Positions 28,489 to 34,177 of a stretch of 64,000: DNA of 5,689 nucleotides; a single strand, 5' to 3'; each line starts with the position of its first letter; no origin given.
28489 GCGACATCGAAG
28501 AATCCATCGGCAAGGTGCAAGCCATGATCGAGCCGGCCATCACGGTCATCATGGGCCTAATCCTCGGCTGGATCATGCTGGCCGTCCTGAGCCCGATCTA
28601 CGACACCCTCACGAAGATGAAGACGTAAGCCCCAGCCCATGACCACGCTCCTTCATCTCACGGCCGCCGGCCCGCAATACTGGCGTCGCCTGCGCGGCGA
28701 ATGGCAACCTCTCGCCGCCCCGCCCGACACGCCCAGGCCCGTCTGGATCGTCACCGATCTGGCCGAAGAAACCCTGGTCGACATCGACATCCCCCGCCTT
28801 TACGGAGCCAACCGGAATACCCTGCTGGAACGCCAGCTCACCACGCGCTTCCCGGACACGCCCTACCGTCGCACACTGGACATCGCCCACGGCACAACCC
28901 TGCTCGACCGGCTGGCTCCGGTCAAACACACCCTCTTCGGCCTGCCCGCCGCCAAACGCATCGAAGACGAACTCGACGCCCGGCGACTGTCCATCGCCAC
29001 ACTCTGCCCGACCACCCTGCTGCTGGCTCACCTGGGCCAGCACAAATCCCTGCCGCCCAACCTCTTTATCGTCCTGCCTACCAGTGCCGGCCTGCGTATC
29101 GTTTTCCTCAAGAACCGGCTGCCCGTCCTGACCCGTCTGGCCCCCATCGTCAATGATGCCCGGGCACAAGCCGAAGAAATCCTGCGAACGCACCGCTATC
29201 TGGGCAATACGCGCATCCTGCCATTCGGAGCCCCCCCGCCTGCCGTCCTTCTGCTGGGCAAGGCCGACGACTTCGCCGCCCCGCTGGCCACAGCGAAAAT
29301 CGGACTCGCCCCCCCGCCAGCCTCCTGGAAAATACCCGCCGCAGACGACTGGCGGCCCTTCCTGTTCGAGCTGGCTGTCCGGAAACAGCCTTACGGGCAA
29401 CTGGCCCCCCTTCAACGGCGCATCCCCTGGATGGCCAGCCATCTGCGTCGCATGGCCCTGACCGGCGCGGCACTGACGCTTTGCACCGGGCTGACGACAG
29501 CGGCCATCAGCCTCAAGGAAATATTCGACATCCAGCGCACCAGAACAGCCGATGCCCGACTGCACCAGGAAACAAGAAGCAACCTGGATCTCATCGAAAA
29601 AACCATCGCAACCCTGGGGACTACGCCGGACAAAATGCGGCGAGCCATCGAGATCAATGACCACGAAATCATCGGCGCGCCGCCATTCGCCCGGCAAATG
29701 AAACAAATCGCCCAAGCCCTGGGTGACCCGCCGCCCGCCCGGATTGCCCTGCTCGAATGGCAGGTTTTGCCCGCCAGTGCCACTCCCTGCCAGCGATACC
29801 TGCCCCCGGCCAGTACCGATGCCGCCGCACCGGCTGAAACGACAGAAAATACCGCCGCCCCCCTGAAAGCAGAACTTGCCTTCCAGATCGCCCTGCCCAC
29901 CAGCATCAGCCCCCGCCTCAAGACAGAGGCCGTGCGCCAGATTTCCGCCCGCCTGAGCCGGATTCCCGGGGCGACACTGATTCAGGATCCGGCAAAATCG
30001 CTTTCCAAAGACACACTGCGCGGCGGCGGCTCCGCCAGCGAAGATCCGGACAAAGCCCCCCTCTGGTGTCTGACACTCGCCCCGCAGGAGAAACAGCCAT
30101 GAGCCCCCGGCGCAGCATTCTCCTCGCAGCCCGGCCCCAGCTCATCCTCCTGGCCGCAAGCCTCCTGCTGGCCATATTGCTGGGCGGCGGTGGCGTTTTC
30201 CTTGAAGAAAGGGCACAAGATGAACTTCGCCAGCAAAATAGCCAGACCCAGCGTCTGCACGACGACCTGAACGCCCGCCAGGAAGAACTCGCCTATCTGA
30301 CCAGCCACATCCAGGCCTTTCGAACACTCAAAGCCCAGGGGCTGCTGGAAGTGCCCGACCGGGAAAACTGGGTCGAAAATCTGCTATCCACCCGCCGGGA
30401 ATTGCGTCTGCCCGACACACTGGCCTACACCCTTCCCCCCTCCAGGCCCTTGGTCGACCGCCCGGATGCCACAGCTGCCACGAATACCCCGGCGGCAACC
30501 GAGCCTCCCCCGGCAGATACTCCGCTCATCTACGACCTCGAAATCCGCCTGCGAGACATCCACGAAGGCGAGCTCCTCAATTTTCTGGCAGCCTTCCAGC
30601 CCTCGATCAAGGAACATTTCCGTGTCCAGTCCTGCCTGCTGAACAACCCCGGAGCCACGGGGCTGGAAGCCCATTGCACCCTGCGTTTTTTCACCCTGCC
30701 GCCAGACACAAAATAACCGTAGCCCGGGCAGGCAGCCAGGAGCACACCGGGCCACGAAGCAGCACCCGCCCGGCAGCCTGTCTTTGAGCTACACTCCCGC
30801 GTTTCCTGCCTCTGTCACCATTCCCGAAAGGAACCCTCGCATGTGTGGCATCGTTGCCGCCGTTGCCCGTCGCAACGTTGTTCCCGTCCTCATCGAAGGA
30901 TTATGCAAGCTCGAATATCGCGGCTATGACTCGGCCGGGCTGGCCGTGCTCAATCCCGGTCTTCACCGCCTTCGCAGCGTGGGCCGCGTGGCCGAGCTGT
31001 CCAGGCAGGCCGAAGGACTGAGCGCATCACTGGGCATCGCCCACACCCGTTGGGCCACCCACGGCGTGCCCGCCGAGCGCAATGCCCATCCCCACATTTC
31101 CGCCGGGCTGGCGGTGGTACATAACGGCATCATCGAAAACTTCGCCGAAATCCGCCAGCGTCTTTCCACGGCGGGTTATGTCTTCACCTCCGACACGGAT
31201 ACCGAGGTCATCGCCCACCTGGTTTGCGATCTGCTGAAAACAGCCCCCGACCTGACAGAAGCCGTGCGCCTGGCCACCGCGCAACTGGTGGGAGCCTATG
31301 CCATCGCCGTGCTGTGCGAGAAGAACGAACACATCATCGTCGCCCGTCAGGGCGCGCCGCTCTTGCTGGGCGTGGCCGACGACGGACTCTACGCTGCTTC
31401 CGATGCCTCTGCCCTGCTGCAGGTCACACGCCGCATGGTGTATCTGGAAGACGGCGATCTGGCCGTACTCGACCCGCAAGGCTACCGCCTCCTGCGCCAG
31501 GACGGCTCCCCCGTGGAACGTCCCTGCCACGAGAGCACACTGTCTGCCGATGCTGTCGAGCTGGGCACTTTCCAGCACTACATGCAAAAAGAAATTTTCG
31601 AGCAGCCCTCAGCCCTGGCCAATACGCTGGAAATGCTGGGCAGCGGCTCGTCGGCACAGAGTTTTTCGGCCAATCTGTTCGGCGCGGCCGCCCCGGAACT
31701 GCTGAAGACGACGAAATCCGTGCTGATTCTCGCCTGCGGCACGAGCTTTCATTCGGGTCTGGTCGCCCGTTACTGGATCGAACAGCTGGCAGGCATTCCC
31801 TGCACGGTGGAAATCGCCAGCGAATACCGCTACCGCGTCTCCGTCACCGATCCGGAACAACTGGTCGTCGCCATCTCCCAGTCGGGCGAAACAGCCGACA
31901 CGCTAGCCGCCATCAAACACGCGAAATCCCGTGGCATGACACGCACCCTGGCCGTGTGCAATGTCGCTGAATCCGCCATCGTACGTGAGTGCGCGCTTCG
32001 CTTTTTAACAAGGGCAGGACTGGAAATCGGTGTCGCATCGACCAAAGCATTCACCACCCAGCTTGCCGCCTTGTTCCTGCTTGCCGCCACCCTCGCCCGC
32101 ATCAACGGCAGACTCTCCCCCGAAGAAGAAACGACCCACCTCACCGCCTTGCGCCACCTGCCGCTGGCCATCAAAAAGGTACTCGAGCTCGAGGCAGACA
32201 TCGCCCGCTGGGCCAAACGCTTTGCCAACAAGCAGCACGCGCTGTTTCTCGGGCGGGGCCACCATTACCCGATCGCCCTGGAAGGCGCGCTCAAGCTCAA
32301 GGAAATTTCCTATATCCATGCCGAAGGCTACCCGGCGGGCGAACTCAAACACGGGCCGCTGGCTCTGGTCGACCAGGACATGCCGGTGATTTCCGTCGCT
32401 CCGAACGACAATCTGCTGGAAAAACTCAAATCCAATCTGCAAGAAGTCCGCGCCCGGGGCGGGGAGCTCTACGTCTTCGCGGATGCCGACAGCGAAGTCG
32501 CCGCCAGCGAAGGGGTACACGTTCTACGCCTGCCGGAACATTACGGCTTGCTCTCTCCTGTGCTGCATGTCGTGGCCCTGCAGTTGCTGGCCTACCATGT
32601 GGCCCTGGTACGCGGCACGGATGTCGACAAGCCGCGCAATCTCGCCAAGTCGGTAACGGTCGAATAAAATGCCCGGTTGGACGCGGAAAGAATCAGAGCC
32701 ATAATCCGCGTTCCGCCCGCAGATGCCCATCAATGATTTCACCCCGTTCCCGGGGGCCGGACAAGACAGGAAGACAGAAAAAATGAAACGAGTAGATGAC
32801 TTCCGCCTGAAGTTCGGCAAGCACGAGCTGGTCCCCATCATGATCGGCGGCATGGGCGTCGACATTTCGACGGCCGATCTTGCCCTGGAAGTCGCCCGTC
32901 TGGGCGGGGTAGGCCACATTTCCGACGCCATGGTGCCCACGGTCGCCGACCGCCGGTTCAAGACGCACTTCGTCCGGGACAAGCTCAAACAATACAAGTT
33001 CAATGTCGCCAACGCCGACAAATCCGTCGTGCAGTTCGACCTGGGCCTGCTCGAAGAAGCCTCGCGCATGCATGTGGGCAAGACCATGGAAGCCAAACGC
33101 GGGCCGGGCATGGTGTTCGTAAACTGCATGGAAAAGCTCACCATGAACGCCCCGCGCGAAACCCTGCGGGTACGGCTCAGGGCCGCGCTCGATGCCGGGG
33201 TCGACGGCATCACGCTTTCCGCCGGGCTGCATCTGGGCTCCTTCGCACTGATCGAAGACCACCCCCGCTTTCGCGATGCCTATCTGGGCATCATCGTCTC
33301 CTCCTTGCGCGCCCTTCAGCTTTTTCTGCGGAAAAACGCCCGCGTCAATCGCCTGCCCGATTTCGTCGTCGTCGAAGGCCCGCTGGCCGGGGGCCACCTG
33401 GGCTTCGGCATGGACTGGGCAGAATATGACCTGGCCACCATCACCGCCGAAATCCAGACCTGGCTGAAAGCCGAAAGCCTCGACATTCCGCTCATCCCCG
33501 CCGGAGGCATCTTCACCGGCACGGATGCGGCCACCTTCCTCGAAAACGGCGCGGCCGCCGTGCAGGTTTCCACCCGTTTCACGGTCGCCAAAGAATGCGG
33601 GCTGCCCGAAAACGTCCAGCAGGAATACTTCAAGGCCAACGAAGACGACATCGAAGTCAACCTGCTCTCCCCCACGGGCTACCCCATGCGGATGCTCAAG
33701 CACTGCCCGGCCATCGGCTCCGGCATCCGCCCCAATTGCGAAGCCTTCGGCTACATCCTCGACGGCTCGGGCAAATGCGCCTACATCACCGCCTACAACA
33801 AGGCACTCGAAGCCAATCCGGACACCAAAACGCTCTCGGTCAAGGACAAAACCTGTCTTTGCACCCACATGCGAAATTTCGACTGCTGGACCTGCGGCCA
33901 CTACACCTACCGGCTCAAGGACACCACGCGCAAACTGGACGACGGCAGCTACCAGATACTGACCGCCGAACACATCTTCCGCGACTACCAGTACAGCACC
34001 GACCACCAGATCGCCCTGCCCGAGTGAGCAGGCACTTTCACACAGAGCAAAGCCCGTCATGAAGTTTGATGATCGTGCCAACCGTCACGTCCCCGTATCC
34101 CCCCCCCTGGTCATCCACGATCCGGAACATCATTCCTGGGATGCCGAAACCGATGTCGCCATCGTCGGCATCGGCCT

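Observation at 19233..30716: Complete-looking MSHA/T2SS-like secretin-ATPase-platform locus with no filament subunit genes and non-canonical organisation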

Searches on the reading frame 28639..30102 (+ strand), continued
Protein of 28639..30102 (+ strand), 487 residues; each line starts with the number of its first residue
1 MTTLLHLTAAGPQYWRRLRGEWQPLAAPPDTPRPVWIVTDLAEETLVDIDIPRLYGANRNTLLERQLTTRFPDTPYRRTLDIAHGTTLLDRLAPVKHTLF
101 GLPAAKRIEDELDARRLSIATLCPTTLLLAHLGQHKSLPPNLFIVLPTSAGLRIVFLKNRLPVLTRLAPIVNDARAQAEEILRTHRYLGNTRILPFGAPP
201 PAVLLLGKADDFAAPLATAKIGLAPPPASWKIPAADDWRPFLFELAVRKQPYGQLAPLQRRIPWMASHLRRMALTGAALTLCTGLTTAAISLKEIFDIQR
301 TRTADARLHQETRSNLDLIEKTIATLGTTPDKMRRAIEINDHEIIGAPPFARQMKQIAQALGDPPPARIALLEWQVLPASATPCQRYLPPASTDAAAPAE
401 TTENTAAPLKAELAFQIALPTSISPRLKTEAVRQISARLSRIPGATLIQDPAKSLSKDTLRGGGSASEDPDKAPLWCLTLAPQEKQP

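Call 87: list_cluster_members(proteins=[P0172])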
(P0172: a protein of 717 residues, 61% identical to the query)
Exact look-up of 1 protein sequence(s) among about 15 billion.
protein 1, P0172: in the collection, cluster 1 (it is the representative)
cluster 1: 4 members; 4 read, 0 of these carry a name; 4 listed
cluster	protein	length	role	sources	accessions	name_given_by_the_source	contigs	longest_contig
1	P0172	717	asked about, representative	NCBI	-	-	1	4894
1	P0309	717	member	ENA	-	-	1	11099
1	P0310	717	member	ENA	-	-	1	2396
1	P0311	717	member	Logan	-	-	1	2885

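Call 88: find_encoding_contigs(protein=P0311, flank=6000, max_places=5)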
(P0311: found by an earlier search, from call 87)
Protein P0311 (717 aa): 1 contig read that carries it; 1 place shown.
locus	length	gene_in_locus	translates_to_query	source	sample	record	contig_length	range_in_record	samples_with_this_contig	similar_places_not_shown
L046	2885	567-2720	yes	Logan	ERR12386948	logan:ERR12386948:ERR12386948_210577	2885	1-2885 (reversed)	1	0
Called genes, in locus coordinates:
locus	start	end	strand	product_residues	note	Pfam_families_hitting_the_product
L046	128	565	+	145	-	-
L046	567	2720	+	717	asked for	-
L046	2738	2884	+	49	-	?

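Call 89: find_encoding_contigs(protein=P0309, flank=10000, max_places=5)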
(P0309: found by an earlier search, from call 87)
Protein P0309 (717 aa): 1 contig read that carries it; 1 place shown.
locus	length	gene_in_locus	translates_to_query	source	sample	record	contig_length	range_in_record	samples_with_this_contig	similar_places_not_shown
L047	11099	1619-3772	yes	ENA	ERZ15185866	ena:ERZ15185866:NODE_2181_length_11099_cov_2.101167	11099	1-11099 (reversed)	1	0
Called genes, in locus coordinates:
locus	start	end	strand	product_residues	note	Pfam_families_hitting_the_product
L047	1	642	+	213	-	?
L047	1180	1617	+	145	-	-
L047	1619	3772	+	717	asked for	-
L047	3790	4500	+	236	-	PF07963:N_methyl (weak)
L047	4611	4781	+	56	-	-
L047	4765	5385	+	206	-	PF00072:Response_reg, PF02954:HTH_8 (weak)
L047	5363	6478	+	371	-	-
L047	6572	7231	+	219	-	PF07963:N_methyl (weak)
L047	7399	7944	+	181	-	-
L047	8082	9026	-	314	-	PF00515:TPR_1 (faint), PF13414:TPR_11 (faint), PF13428:TPR_14 (faint), PF13176:TPR_7 (faint), PF13432:TPR_16, PF14559:TPR_19 (weak), PF07719:TPR_2 (weak), PF13432:TPR_16, +4 more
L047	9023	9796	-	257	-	PF00899:ThiF, PF13241:NAD_binding_7 (weak)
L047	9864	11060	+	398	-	PF02636:Methyltransf_28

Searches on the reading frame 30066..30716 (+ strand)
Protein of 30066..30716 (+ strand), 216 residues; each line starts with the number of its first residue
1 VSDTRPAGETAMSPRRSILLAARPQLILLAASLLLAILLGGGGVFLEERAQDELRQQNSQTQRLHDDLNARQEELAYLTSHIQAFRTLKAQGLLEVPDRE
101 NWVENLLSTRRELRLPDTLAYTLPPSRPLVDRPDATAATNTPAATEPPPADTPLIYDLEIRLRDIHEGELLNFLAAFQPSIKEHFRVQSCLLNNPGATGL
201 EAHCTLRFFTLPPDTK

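Call 4: search_protein_families(library=pfam, proteins=[window:30066-30716:+], max_evalue=0.01)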
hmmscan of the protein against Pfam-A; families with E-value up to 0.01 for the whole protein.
window:30066-30716:+ (216 aa): 0 families

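Call 5: search_protein_families(library=ncbifam, proteins=[window:30066-30716:+], max_evalue=0.01)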
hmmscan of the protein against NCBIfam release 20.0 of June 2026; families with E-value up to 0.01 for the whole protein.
window:30066-30716:+ (216 aa): 0 families

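Call 48: search_protein_families(library=ncbifam, proteins=[window:30099-30716:+], max_evalue=1)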
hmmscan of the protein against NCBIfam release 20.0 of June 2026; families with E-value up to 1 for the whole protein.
window:30099-30716:+ (205 aa): 2 families
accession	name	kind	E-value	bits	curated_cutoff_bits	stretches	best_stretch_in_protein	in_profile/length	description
NF045709.1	Amuc_1101_fam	equivalog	0.057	12.2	650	1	13-97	375-456/608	Amuc_1101 family PilM-like pilus complex protein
TIGR01843.1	type_I_hlyD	subfamily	0.48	9.3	208.65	1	39-84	148-193/422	HlyD family type I secretion periplasmic adaptor subunit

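Call 49: search_protein_families(library=pfam, proteins=[window:30099-30716:+], max_evalue=1)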
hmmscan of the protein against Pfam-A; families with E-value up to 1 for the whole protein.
window:30099-30716:+ (205 aa): 2 families
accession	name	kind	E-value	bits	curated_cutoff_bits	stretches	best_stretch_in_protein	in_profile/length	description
PF16515.11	HIP1_clath_bdg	-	0.053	14.3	28.8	1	36-73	40-77/99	Clathrin-binding domain of Huntingtin-interacting protein 1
PF11382.13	MctB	-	0.28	11.3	25.6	1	17-79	11-73/306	Copper transport outer membrane protein, MctB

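Call 53: search_solved_structures(query=A3, max_evalue=10)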
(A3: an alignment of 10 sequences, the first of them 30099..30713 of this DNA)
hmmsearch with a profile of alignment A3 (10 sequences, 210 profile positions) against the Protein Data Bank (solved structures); distinct sequences matched with E-value up to 10: 4.
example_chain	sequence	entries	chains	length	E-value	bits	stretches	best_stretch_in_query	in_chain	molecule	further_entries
9hih_L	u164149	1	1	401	0.13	14.9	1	37-79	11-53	mIL-2_LN35_S4B6_LC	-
5xhn_A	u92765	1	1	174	0.59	12.8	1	83-123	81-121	Ferritin, middle subunit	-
3jct_q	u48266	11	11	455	1.3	11.7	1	74-133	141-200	Ribosome biogenesis protein NOP53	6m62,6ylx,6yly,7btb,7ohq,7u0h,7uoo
6gcs_X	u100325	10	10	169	1.7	11.3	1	10-62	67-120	NUXM SUBUNIT | Subunit NUXM of NADH:Ubiquinone Oxidoreductase (Complex I) | NADH-ubiquinone oxidoreductase complex I, 21 kDa subunit-domain-containing protein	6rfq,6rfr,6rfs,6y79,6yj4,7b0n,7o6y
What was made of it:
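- Tried and rejected: A profile search of the protein 9 family against PDB sequences found nothing meaningful (call 53).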

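Call 54: find_homologous_proteins(query=window:30099-30716:+, max_evalue=0.001)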
Query window:30099-30716:+ (205 aa): 9 proteins with E <= 0.001 among 3476 candidates.
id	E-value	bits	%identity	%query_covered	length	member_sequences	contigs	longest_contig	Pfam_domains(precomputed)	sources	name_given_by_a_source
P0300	4.1e-119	413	93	100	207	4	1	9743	-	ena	-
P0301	6.0e-83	295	69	99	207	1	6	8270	-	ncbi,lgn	-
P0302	3.9e-53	198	50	99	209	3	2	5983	-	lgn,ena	-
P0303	9.8e-47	177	63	69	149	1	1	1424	-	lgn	-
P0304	3.2e-46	176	48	98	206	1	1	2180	-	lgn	-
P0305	1.8e-44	170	47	98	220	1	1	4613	-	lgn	-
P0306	4.9e-43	165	47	96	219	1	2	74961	-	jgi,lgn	jgi:ABC-type multidrug transport system fused ATPase/permease subunit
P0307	4.9e-35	139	48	72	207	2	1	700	-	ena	-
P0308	3.0e-31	127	42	78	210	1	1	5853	-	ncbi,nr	ncbi:MAG: hypothetical protein BWY57_02614 [Betaproteobacteria bacterium ADurb.Bin341]|nr:MAG: hypot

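Call 62: predict_structure(alignment_id=A4)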
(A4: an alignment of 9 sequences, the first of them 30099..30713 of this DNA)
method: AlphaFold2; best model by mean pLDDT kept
length: 205 residues; sequences in the alignment: 9
mean_pLDDT: 73.1   pTM: 0.47
mean pLDDT of the five models: 73.1, 70.9, 70.9, 70.6, 66.0
residues with pLDDT >= 90: 26; 70-90: 103; 50-70: 58; < 50: 18
segments of 3 or more residues with pLDDT < 50: 121-135
pLDDT, mean of each block of 10 residues (from residue 1): 51 65 67 68 80 82 75 65 64 89 89 77 37 50 84 91 84 80 89 84 57
secondary structure, 60 per line:
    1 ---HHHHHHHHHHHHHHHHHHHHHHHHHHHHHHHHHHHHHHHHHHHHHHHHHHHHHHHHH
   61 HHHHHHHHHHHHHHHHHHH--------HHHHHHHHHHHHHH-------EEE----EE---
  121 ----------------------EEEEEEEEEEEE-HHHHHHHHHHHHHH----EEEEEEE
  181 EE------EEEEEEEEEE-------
elements in order: H4-79 H88-101 E109-111 E143-154 H156-169 E174-182 E189-198
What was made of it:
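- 30099..30716 (+): PilO/MshJ/GspM-class bitopic protein: TM segment, coiled coil and a ferredoxin-like periplasmic domain with two invariant Cys. AF2 pLDDT 73 (call 62).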

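Call 66: fold_search(model_id=the predicted structure, library=pdb)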
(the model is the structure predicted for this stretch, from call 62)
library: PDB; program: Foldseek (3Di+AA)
matches with E <= 10: 940; with E <= 0.001: 0
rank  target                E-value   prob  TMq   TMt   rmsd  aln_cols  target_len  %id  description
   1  8fwm_AT               1.6e-03  1.00  0.27  0.32   7.3       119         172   13  Structure of tail-neck junction of Agrobacterium phage Milano (released 2023-12-06)
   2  8fwe_AQ               1.7e-03  0.99  0.27  0.34   8.9       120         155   12  Neck structure of Agrobacterium phage Milano, C3 symmetry (released 2023-12-06)
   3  5uvr                  2.0e-03  1.00  0.29  0.52   5.2       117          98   12  The core region of PilO from the type IV pilus system of Pseudomonas aeruginosa (released 2018-02-21)
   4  6lad_A                2.3e-03  1.00  0.30  0.31   7.6       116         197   16  Crystal structure of Amuc_1100 from Akkermansia muciniphila (released 2020-08-05)
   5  8fwm_AS               3.0e-03  0.99  0.27  0.31   8.5       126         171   13  Structure of tail-neck junction of Agrobacterium phage Milano (released 2023-12-06)
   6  3jc8_Oa               3.2e-03  0.97  0.29  0.31  17.4       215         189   11  Architectural model of the type IVa pilus machine in a piliated state (released 2016-03-16)
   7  6lad_C                3.8e-03  0.99  0.29  0.31   7.7       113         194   16  Crystal structure of Amuc_1100 from Akkermansia muciniphila (released 2020-08-05)
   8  2rjz_B                4.1e-03  0.99  0.32  0.45   6.4       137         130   14  Crystal structure of the type 4 fimbrial biogenesis protein PilO from Pseudomonas aeruginosa (released 2007-11-06)
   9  2gjv_A                6.3e-03  0.99  0.31  0.44   7.2       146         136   10  Crystal Structure of a Protein of Unknown Function from Salmonella typhimurium (released 2006-04-11)
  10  6kny_A                6.3e-03  0.99  0.32  0.38   7.4       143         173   10  Structure of Amuc_1100 without transmembrane region from Akkermansia muciniphila (released 2020-04-15)
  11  2rjz_A                8.2e-03  0.99  0.35  0.49   6.5       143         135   13  Crystal structure of the type 4 fimbrial biogenesis protein PilO from Pseudomonas aeruginosa (released 2007-11-06)
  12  8bcp_B                8.2e-03  0.98  0.31  0.39   5.7       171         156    8  Cryo-EM structure of the proximal end of bacteriophage T5 tail : p142 tail terminator protein hexamer and pb6 tail tub (released 2023-11-01)
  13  4huh_E                8.7e-03  0.82  0.24  0.24   9.4       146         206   15  Structure of the bacteriophage T4 tail terminator protein, gp15 (C-terminal truncation mutant 1-261). (released 2013-02-27)
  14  9ilv_A                9.9e-03  0.99  0.28  0.34   4.9       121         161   10  Structure of the bacteriophage T5 connector complex (released 2024-09-04)
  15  4huh_B                9.9e-03  0.80  0.24  0.25   9.4       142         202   16  Structure of the bacteriophage T4 tail terminator protein, gp15 (C-terminal truncation mutant 1-261). (released 2013-02-27)
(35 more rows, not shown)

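Call 86: find_encoding_contigs(protein=P0301, flank=6000, max_places=10)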
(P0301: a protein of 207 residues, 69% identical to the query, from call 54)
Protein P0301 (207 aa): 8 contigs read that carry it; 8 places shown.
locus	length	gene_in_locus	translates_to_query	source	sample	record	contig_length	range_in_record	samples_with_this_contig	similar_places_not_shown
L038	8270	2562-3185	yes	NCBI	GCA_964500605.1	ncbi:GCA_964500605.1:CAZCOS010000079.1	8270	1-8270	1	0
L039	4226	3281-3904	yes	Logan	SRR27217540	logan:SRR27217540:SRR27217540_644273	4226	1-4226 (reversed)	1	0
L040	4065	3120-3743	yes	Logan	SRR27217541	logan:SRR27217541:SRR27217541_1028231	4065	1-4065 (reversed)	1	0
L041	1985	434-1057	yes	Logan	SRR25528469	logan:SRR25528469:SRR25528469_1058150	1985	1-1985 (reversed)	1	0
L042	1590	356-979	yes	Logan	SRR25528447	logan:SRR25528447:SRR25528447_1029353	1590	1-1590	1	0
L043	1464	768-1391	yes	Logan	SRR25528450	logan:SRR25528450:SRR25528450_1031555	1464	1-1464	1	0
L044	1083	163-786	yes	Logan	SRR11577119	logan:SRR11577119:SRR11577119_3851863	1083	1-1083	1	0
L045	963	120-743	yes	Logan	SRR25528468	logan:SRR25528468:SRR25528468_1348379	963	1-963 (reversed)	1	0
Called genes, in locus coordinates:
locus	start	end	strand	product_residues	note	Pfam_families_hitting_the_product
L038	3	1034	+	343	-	?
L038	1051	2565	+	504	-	-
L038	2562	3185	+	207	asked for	-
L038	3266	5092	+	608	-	PF13522:GATase_6, PF13537:GATase_7, PF01380:SIS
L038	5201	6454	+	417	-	PF03060:NMO, PF01180:DHO_dh (weak)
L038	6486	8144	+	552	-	PF00890:FAD_binding_2, PF01266:DAO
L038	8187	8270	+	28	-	?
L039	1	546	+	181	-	?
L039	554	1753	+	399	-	PF28597:T2SSF_N, PF00482:T2SSF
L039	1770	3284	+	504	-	-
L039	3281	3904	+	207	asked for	-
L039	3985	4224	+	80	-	?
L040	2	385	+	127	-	?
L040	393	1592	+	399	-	PF28597:T2SSF_N, PF00482:T2SSF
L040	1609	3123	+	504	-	-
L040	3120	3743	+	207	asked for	-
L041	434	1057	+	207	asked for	-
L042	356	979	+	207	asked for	-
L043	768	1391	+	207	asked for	-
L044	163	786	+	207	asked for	-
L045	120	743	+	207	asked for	-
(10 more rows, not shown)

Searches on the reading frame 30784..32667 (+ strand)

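Call 8: search_protein_families(library=pfam, proteins=[window:30784-32667:+], max_evalue=0.0001)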
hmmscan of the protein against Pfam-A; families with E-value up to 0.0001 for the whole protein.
window:30784-32667:+ (627 aa): 4 families
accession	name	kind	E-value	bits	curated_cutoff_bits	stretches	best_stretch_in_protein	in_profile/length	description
PF01380.27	SIS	-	1.6e-57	193.4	25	2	307-434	2-129/131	SIS domain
PF13522.11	GATase_6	-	3.4e-19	69.6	27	1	81-207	10-130/130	Glutamine amidotransferase domain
PF13537.11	GATase_7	-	2e-15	57.3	25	1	96-213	8-123/123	Glutamine amidotransferase domain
PF13230.11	GATase_4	-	2.9e-05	23.6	23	1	68-166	59-153/272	Glutamine amidotransferases class-II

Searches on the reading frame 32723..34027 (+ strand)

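Call 8: search_protein_families(library=pfam, proteins=[window:32723-34027:+], max_evalue=0.0001)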
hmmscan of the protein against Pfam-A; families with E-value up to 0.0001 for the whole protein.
window:32723-34027:+ (434 aa): 2 families
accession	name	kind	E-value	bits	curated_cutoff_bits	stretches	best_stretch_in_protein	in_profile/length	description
PF03060.21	NMO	-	2.8e-27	96.5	28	1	37-325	12-263/331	Nitronate monooxygenase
PF01180.27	DHO_dh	-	7.6e-06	25.8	27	1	251-287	237-273/291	Dihydroorotate dehydrogenase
